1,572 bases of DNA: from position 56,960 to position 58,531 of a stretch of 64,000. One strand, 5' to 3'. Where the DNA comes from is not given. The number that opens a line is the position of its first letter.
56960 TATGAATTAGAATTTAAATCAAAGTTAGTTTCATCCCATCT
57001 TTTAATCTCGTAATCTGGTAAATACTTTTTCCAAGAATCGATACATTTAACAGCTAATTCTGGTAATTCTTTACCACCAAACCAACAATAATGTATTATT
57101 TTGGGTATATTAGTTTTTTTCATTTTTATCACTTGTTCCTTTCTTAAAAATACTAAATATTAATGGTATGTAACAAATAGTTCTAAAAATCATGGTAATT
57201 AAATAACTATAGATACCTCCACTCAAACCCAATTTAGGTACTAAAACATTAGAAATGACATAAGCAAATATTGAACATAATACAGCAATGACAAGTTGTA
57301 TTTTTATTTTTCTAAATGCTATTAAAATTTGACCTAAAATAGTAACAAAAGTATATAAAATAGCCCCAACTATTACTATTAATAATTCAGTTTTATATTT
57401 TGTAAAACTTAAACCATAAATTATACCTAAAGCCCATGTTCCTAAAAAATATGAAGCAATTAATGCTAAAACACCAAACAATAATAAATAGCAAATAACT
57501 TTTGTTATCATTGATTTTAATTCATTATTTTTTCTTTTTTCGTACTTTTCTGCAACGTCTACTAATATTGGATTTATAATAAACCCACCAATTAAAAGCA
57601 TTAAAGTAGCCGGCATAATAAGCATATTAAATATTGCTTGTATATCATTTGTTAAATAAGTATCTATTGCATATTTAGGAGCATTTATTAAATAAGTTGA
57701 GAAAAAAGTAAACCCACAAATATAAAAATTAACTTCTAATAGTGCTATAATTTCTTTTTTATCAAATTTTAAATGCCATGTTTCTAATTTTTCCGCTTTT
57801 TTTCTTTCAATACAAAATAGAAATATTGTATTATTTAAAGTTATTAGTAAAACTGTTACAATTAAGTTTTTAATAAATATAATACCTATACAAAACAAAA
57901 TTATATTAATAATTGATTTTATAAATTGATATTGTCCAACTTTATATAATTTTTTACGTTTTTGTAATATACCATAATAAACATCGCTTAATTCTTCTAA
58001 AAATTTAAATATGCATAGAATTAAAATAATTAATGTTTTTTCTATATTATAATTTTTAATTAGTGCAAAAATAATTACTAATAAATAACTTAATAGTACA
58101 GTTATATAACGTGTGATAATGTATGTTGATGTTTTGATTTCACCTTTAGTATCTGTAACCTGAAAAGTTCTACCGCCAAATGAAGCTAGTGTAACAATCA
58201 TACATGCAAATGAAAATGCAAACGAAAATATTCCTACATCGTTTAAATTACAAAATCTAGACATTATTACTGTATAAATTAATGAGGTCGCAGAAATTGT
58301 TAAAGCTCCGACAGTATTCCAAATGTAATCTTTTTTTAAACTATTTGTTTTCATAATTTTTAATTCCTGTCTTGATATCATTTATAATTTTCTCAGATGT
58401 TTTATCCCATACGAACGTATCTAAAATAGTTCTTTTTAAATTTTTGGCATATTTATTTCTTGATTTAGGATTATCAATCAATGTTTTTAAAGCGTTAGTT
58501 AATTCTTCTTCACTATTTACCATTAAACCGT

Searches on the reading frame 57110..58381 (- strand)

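Call 89: search_protein_families(library=pfam, proteins=[window:57110-58381:-], max_evalue=0.00001)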
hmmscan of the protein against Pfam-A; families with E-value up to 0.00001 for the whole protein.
window:57110-58381:- (423 aa): 1 family
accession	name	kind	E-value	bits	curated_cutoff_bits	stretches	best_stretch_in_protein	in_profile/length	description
PF01943.22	Polysacc_synt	-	2.1e-07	31.1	28.2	0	16-253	2-246/274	Polysaccharide biosynthesis protein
